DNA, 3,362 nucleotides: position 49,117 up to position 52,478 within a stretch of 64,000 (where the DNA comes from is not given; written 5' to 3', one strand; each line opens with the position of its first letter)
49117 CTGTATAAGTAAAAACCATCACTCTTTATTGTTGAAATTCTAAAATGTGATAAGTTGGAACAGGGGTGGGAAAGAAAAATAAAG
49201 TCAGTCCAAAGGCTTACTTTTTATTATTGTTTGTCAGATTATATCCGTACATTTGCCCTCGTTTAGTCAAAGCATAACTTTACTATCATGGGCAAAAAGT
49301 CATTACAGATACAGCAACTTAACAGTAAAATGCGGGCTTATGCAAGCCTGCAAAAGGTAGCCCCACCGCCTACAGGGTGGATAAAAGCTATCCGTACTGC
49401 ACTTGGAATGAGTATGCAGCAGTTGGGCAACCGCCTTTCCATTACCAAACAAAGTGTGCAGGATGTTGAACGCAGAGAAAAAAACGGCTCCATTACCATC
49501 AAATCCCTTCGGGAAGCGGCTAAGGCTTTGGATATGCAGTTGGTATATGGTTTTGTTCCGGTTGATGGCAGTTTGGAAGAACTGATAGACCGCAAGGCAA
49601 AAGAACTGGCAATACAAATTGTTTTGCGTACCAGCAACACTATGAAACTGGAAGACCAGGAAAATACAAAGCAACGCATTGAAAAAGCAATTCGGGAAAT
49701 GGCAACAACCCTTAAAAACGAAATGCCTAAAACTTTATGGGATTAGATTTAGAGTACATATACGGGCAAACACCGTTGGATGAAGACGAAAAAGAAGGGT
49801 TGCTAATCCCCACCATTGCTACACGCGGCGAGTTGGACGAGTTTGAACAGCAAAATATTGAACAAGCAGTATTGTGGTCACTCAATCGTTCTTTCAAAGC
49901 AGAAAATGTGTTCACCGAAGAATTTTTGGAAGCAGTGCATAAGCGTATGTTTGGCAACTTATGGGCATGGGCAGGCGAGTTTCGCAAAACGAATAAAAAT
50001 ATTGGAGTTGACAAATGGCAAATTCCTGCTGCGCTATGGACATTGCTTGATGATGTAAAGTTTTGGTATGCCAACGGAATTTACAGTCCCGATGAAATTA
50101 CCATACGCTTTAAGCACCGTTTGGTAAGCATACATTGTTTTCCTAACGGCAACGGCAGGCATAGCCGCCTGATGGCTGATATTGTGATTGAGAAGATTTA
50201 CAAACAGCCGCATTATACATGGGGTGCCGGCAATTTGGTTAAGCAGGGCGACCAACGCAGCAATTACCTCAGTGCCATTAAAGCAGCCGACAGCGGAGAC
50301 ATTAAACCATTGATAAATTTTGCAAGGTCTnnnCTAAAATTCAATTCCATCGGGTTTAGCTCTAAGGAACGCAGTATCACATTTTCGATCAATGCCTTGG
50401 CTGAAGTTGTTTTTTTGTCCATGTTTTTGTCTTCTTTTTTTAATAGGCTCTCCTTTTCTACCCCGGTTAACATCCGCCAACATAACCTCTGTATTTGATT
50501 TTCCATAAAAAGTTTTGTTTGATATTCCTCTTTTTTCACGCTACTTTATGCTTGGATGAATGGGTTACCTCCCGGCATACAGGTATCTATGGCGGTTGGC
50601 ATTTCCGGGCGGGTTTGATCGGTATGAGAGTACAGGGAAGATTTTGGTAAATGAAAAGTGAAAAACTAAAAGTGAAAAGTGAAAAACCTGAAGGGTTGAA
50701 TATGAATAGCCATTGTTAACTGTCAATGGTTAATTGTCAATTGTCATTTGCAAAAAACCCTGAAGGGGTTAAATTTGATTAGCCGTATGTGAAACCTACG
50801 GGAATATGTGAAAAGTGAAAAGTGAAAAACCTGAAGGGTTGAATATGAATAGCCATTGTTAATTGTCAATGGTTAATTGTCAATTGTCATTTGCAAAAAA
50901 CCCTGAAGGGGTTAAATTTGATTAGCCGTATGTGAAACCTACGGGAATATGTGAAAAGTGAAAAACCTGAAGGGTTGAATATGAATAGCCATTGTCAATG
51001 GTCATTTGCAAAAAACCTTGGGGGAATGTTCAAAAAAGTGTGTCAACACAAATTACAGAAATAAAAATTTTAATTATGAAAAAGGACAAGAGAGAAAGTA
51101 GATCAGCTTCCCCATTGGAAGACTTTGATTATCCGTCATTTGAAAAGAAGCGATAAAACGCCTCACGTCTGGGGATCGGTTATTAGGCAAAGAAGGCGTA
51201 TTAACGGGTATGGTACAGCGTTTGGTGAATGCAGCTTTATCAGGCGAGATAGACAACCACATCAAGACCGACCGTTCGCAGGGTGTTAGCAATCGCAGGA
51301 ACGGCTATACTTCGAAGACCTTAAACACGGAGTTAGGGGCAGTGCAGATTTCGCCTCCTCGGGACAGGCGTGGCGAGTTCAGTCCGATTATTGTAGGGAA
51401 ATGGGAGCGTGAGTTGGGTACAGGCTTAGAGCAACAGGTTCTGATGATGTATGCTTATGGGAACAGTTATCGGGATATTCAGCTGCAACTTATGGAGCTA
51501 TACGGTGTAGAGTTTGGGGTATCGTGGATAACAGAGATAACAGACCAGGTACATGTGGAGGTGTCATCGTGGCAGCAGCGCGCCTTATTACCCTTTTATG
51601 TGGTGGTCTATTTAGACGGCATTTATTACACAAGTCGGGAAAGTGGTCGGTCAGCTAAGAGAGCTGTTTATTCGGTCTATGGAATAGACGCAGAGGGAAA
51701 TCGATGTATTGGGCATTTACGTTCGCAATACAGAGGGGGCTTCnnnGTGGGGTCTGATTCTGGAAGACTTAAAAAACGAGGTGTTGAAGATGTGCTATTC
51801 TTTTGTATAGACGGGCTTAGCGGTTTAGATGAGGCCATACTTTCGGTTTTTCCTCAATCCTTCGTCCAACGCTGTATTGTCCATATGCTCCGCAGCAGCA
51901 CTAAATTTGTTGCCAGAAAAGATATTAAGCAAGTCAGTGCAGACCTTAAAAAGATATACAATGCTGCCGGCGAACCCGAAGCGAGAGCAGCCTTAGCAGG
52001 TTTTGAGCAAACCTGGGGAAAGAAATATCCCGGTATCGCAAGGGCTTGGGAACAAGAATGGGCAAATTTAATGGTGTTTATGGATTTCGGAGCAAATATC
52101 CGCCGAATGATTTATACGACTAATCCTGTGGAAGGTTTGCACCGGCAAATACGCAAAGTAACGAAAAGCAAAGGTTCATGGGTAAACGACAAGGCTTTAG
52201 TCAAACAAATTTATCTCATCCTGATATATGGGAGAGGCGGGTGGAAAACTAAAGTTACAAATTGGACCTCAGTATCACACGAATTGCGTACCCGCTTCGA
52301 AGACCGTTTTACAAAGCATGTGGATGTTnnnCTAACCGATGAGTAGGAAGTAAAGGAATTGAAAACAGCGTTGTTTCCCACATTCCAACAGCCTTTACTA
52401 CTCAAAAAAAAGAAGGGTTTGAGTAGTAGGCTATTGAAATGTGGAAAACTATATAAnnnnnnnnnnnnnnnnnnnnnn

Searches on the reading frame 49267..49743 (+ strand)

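Call 64: search_protein_families(library=pfam, proteins=[window:49267-49743:+], max_evalue=0.01)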
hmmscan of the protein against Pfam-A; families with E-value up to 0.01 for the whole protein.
window:49267-49743:+ (159 aa): 1 family
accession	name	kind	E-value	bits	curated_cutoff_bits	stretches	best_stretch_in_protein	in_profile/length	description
PF01381.28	HTH_3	-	2e-06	28.2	23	1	39-92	1-52/55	Helix-turn-helix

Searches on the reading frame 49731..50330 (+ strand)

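Call 64: search_protein_families(library=pfam, proteins=[window:49731-50330:+], max_evalue=0.01)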
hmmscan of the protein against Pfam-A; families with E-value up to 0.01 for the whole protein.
window:49731-50330:+ (200 aa): 1 family
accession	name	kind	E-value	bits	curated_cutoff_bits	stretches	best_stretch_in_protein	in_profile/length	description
PF02661.23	Fic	-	4.8e-08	34.2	24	1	61-151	2-91/93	Fic/DOC family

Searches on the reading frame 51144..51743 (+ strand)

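Call 64: search_protein_families(library=pfam, proteins=[window:51144-51743:+], max_evalue=0.01)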
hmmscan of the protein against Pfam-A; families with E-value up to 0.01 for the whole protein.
window:51144-51743:+ (200 aa): 1 family
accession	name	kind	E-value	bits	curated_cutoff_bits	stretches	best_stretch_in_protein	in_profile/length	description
PF00872.24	Transposase_mut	-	8.8e-38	130.6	21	1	9-189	15-197/379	Transposase, Mutator family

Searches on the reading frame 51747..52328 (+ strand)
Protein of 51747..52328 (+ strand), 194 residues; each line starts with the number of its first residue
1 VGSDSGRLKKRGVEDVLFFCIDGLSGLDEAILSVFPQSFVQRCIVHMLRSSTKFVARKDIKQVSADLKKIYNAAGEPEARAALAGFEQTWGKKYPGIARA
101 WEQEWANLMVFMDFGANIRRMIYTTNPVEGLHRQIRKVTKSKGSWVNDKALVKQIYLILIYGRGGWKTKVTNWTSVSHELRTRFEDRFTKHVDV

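Call 64: search_protein_families(library=pfam, proteins=[window:51747-52328:+], max_evalue=0.01)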
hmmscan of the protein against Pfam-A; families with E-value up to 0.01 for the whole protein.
window:51747-52328:+ (194 aa): 1 family
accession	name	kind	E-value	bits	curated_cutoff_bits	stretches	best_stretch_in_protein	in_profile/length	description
PF00872.24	Transposase_mut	-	2.8e-41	142.1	21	1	7-162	217-372/379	Transposase, Mutator family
